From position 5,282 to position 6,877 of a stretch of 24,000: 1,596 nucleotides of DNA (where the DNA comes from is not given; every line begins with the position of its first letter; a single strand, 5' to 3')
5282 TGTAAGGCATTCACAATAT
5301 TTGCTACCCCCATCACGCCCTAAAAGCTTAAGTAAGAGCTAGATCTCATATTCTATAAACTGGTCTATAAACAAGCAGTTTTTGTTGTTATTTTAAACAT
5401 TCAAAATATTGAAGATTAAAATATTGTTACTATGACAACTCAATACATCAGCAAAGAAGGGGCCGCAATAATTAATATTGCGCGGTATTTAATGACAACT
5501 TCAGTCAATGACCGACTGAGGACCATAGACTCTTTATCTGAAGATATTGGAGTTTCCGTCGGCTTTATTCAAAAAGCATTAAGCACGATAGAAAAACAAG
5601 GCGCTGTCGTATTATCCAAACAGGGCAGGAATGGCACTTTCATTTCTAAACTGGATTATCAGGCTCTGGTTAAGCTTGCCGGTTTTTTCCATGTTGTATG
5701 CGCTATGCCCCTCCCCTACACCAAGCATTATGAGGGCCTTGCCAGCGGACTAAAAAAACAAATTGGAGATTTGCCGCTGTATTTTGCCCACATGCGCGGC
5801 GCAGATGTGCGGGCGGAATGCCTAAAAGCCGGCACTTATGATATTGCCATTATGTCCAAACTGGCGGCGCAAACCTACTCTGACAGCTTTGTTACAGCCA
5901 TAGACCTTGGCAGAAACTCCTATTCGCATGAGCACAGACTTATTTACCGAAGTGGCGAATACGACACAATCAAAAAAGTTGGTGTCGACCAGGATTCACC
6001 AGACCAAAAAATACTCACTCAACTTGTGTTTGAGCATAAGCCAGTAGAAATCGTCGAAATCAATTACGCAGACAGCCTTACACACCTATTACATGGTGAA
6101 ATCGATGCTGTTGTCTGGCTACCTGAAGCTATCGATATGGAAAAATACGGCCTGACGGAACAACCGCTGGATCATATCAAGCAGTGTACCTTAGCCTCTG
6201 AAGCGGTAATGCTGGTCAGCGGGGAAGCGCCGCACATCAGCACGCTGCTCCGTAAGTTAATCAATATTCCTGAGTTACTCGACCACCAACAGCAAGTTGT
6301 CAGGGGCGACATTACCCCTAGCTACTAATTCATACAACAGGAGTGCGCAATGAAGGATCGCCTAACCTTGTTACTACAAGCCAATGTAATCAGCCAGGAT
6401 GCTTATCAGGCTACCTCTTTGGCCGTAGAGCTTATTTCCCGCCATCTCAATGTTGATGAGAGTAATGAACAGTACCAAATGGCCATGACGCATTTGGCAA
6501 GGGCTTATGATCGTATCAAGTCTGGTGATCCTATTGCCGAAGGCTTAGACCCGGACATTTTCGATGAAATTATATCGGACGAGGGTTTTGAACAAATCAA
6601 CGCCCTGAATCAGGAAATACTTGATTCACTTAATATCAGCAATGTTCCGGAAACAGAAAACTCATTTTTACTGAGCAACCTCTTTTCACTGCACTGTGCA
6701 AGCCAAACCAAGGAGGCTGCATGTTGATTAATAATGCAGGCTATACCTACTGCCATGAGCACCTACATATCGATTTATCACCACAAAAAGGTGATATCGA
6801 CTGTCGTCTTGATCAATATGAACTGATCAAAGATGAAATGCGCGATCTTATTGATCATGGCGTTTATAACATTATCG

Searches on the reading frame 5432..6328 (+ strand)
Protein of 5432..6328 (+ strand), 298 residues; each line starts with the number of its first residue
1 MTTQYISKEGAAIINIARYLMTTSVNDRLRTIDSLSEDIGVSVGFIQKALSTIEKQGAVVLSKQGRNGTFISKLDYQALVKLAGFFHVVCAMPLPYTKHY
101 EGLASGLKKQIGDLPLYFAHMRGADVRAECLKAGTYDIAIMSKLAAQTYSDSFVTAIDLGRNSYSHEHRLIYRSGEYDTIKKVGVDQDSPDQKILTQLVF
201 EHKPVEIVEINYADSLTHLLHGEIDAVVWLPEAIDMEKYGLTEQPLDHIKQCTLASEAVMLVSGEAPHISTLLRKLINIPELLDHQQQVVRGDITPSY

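Call 5: search_protein_families(library=pfam, proteins=[window:5432-6328:+])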
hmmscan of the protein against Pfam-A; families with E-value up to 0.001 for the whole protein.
window:5432-6328:+ (298 aa): 2 families
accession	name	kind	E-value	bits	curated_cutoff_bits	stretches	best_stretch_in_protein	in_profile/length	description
PF14503.11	YhfZ_C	-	5.9e-76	255.4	35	1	75-298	1-236/236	YhfZ C-terminal domain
PF14502.12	HTH_41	-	8.4e-17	60.8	25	1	27-71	4-48/48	Helix-turn-helix domain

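Call 10: find_homologous_proteins(query=window:5432-6328:+)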
Query window:5432-6328:+ (298 aa): 235 proteins with E <= 0.001 among 1223 candidates; the best 120 are listed.
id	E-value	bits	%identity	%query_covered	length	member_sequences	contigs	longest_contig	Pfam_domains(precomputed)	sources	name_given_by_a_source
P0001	3.6e-193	658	100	100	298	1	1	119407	PF14503.12,PF14502.13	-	-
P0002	3.2e-168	576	87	100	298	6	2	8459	PF14503.12,PF14502.13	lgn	-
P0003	2.7e-167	573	87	100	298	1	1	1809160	PF14503.12,PF14502.13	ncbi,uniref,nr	ncbi:GntR family transcriptional regulator YhfZ [Photobacterium sp. J15]|uniref:GntR family transcri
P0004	5.7e-159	546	84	100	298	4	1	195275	PF14503.12,PF14502.13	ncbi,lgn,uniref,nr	ncbi:GntR family transcriptional regulator YhfZ [Photobacterium rosenbergii]|uniref:GntR family tran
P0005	4.8e-157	540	82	100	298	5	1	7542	PF14503.12,PF14502.13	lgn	-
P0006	1.9e-156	538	81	100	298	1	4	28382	PF14503.12,PF14502.13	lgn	-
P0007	3.8e-155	533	82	100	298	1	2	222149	PF14503.12,PF14502.13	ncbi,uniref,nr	ncbi:hypothetical protein LRP52_00910 [Photobacterium sp. ZSDE20]|uniref:Uncharacterized protein n=1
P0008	1.3e-154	532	81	100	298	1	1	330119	PF14503.12,PF14502.13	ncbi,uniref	ncbi:GntR family transcriptional regulator YhfZ [Photobacterium minamisatsumaniensis]|uniref:GntR fa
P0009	4.1e-149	514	78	100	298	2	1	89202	PF14503.12,PF14502.13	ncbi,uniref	ncbi:GntR family transcriptional regulator YhfZ [Photobacterium nomapromontoriensis]|uniref:GntR fam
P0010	1.1e-139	483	74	100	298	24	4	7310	PF14503.12,PF14502.13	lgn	-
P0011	6.3e-138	477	73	100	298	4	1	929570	PF14503.12,PF14502.13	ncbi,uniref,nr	ncbi:hypothetical protein H2O73_02300 [Vibrio sp. 404]|uniref:GntR family transcriptional regulator 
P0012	3.3e-137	475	72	100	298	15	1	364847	PF14503.12,PF14502.13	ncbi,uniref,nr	ncbi:GntR family transcriptional regulator YhfZ [Vibrio rhodolitus]|uniref:GntR family transcription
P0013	1.2e-135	470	72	100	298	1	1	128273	PF14503.12,PF14502.13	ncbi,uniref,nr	ncbi:GntR family transcriptional regulator YhfZ [Vibrio sp. LaRot3]|uniref:GntR family transcription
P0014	1.4e-134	466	70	100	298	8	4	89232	PF14503.12,PF14502.13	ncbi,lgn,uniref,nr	ncbi:GntR family transcriptional regulator YhfZ [Vibrio hepatarius]|uniref:GntR family transcription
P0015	5.6e-134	464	72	100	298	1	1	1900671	PF14503.12,PF14502.13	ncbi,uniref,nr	ncbi:GntR family transcriptional regulator YhfZ [Thaumasiovibrio subtropicus]|uniref:GntR family tra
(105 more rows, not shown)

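Call 12: find_related_loci(query=A1, collection=genome_contigs, flank=10000)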
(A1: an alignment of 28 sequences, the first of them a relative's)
Query A1 (298 aa) in genome_contigs; peptide patterns used: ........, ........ (x = any residue, [..] = any of these).
206 stretches matched a pattern; 188 encode a relative of the query (tblastn E <= 1e-3); the best 80 are kept; 80 distinct loci.
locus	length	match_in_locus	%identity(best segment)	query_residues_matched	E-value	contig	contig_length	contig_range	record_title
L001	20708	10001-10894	87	1-298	1e-179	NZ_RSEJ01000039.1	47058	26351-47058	Photobacterium alginatilyticum strain P03D4 scaffold_38, whole genome shotgun sequence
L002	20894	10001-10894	88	1-298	3e-179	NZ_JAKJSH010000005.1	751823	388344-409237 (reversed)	Photobacterium kasasachensis strain JAMM1827 JAMM1827_scaffold_1, whole genome shotgun sequence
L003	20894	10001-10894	87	1-298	3e-179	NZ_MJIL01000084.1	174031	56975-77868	Photobacterium proteolyticum strain 13-12 scaffold47, whole genome shotgun sequence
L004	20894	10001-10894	84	1-298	6e-169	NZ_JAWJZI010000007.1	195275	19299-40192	Photobacterium rosenbergii strain HSC6 NODE_7_length_195275_cov_58.247574, whole genome shotgun sequence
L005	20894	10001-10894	82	1-298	2e-167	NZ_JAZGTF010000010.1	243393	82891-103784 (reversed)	Photobacterium sp. MCCC 1A19761 contig10, whole genome shotgun sequence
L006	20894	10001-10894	81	1-298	9e-166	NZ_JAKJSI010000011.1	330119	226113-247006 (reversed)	Photobacterium minamisatsumaniensis strain JAMM0388 JAMM0388_scaffold_1, whole genome shotgun sequence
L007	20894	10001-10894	82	1-298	3e-165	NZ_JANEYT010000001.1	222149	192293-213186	Photobacterium pectinilyticum strain ZSDE20 NODE_1_length_222149_cov_55.291324, whole genome shotgun sequence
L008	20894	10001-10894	78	1-298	1e-158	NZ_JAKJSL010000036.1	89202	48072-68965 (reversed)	Photobacterium nomapromontoriensis strain JAMM1727 JAMM1727_scaffold_21, whole genome shotgun sequence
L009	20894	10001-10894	72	1-298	3e-145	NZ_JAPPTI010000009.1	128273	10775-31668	Vibrio sp. LaRot3 assembly_contig_9, whole genome shotgun sequence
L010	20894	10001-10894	71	1-298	5e-143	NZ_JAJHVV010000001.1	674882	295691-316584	Vibrio amylolyticus strain ZSDE26 1, whole genome shotgun sequence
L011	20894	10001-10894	73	1-298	2e-141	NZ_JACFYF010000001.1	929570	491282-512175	Vibrio marinisediminis strain 404 NODE_1_length_929570_cov_138.409247, whole genome shotgun sequence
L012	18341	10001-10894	69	1-298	2e-139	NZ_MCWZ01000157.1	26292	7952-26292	Vibrio sp. 10N.261.55.A7 10N.261.55.A7_contig_24, whole genome shotgun sequence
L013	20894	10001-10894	72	1-298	2e-139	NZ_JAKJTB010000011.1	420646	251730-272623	Vibrio kasasachensis strain JAMM1812 JAMM1812_scaffold_3, whole genome shotgun sequence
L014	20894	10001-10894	69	1-298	4e-139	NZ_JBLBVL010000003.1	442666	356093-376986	Thaumasiovibrio sp. DFM-14 contig_3, whole genome shotgun sequence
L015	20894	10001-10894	69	2-298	2e-138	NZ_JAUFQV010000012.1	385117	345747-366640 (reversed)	Vibrio tapetis subsp. quintayensis strain CECT 8851 platanus_K_25_97_12, whole genome shotgun sequence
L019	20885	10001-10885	67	4-298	2e-135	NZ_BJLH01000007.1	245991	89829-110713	Vibrio comitans NBRC 102076 sequence07, whole genome shotgun sequence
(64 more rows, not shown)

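Call 26: search_solved_structures(query=window:5432-6328:+, max_evalue=0.01)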
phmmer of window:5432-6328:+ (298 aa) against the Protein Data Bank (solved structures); distinct sequences matched with E-value up to 0.01: 1.
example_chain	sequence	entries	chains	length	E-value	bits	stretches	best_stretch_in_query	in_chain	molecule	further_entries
2ozz_A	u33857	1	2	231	3.2e-56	194.1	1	74-298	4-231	Hypothetical protein yhfZ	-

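Call 27: search_protein_families(library=ncbifam, proteins=[window:5432-6328:+], max_evalue=0.001)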
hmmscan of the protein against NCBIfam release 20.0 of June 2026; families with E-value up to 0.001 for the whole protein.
window:5432-6328:+ (298 aa): 2 families
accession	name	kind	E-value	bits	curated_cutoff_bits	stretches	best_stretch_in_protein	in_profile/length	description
NF041241.1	YhfZ_full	equivalog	3.3e-105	351.7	260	1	4-298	2-304/304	GntR family transcriptional regulator YhfZ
NF053730.1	TransRegRv1152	equivalog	0.00058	19.8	170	0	25-76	36-85/120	Rv1152 family transcriptional regulator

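Call 55: search_protein_families(library=pfam, proteins=[L019:12968-14554:+, L019:14672-15982:+, L019:15939-16682:+, L019:19879-20670:+])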
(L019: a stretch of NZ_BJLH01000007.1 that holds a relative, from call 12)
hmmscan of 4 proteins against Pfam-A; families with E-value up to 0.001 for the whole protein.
L019:12968-14554:+ (528 aa): 4 families
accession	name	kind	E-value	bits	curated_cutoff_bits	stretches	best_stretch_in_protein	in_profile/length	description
PF00884.28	Sulfatase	-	2.3e-54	185.2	25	1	41-393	1-300/301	Sulfatase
PF14707.11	Sulfatase_C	-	3e-05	25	30.9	1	417-503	2-105/127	C-terminal region of aryl-sulfatase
PF01663.27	Phosphodiest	-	9e-05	22.7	23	1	231-330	129-220/342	Type I phosphodiesterase / nucleotide pyrophosphatase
PF16347.10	SGSH_C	-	0.00066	20.3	29.3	0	350-485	8-143/154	N-sulphoglucosamine sulphohydrolase, C-terminal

L019:14672-15982:+ (436 aa): 4 families
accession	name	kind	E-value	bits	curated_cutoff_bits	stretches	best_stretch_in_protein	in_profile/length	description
PF04055.27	Radical_SAM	-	1.6e-17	64.6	29.5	1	19-189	4-166/166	Radical SAM superfamily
PF13186.11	SPASM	-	2.3e-08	34.6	21.5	1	284-344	5-67/67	Iron-sulfur cluster-binding domain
PF02810.21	SEC-C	-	5.8e-06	26.5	20.4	1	417-434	1-18/19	SEC-C motif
PF13353.11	Fer4_12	-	0.00083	20.1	22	0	20-127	13-113/137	4Fe-4S single cluster domain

L019:15939-16682:+ (247 aa): 0 families

L019:19879-20670:+ (263 aa): 1 family
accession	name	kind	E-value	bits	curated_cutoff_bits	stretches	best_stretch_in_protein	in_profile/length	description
PF01182.26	Glucosamine_iso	-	2.9e-20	73.5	27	1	8-230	2-217/225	Glucosamine-6-phosphate isomerases/6-phosphogluconolactonase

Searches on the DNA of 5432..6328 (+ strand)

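Call 29: search_dna_similar(query=L079:9800-11400:+, collection=ecoli_genomes, mode=distant, max_rows=6)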
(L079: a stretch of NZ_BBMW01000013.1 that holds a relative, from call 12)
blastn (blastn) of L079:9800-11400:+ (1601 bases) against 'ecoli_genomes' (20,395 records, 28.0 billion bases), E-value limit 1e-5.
Records with a match: 5084; places in all: 5090; records where one place covers at least 80% of the query: 5073.
Genomes with a match: 5084 of 5426; with a place that covers at least 80% of the query: 5073. Places per genome that has any: lowest 1, median 1, highest 2. On chromosomes: 5089 places; on plasmids: 1.
Best place of each record, by identity: 60-80% 5084.
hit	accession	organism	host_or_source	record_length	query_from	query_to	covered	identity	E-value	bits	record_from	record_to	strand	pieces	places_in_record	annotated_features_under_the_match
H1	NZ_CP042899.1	Escherichia coli strain CFSAN061763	missing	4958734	1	1600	100%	76.4%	0e+0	1155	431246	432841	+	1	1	yhfZ: GntR family transcriptional regulator YhfZ | yhfY: hypothetical protein | trpS: tryptophan--tRNA ligase | yhfX: YhfX family PLP-dependent enzyme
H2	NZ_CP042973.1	Escherichia coli strain CFSAN061768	missing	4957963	1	1600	100%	76.4%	0e+0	1155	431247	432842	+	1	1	yhfZ: GntR family transcriptional regulator YhfZ | yhfY: hypothetical protein | trpS: tryptophan--tRNA ligase | yhfX: YhfX family PLP-dependent enzyme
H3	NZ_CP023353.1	Escherichia coli strain 746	canine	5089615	1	1600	100%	76.4%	0e+0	1155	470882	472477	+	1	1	yhfZ: GntR family transcriptional regulator YhfZ | yhfY: hypothetical protein | trpS: tryptophan--tRNA ligase | yhfX: YhfX family PLP-dependent enzyme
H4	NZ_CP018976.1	Escherichia coli strain Ecol_545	Homo sapiens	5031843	1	1600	100%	76.4%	0e+0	1155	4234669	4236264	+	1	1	yhfZ: GntR family transcriptional regulator YhfZ | yhfY: hypothetical protein | trpS: tryptophan--tRNA ligase | yhfX: YhfX family PLP-dependent enzyme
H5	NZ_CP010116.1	Escherichia coli strain C1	cow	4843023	1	1600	100%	76.4%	0e+0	1155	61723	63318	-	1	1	yhfZ: GntR family transcriptional regulator YhfZ | yhfY: hypothetical protein | trpS: tryptophan--tRNA ligase | yhfX: YhfX family PLP-dependent enzyme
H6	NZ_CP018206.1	Escherichia coli strain MRSN346647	Homo sapiens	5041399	1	1600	100%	76.4%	0e+0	1155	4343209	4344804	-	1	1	yhfZ: GntR family transcriptional regulator YhfZ | yhfY: hypothetical protein | trpS: tryptophan--tRNA ligase | yhfX: YhfX family PLP-dependent enzyme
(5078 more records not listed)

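Call 30: get_annotated_region(hit=H1, flank=7000)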
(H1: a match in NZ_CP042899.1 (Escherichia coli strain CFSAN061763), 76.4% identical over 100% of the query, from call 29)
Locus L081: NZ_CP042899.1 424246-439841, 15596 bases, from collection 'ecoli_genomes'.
description: Escherichia coli strain CFSAN061763 chromosome, complete genome
organism: Escherichia coli strain CFSAN061763 (NCBI taxid 562)
replicon: chromosome; assembly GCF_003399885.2
host: missing; source: raw milk cheese; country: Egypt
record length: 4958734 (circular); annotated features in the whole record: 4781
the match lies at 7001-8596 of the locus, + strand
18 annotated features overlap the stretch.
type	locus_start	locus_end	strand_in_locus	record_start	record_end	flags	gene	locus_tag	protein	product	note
CDS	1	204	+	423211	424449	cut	hofQ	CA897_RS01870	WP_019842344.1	DNA uptake porin HofQ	-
CDS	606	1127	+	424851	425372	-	aroK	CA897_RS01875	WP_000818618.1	shikimate kinase AroK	-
CDS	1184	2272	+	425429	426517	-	aroB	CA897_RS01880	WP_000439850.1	3-dehydroquinate synthase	-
CDS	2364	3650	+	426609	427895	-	damX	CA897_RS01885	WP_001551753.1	cell division protein DamX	-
CDS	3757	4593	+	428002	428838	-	dam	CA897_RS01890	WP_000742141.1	adenine-specific DNA-methyltransferase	-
CDS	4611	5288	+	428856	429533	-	rpe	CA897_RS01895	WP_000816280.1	ribulose-phosphate 3-epimerase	-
CDS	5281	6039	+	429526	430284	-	gph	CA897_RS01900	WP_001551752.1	phosphoglycolate phosphatase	-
CDS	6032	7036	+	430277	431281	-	trpS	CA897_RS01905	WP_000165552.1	tryptophan--tRNA ligase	-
CDS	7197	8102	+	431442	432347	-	yhfZ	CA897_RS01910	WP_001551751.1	GntR family transcriptional regulator YhfZ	-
CDS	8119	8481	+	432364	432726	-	yhfY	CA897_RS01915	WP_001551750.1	hypothetical protein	-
CDS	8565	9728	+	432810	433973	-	yhfX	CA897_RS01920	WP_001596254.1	YhfX family PLP-dependent enzyme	-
CDS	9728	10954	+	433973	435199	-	yhfW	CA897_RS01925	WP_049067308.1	phosphopentomutase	-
CDS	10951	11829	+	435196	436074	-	php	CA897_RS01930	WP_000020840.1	phosphotriesterase-related protein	-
CDS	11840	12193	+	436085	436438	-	yhfU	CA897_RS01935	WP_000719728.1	DUF2620 domain-containing protein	-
CDS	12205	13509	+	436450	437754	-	yhfT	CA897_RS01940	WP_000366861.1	YhfT family protein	-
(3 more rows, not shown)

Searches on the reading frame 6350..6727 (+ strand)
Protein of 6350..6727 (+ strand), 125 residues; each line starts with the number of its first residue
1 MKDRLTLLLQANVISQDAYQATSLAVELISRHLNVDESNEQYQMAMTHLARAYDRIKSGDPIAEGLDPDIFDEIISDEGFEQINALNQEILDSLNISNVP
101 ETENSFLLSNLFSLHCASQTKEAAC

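Call 5: search_protein_families(library=pfam, proteins=[window:6350-6727:+])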
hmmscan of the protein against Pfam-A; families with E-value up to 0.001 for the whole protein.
window:6350-6727:+ (125 aa): 1 family
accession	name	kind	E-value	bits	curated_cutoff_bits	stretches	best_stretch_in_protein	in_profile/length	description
PF00874.25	PRD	-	2.3e-05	25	23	1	26-107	4-83/90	PRD domain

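Call 27: search_protein_families(library=ncbifam, proteins=[window:6350-6727:+], max_evalue=0.001)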
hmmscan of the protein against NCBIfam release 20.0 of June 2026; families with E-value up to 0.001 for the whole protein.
window:6350-6727:+ (125 aa): 0 families
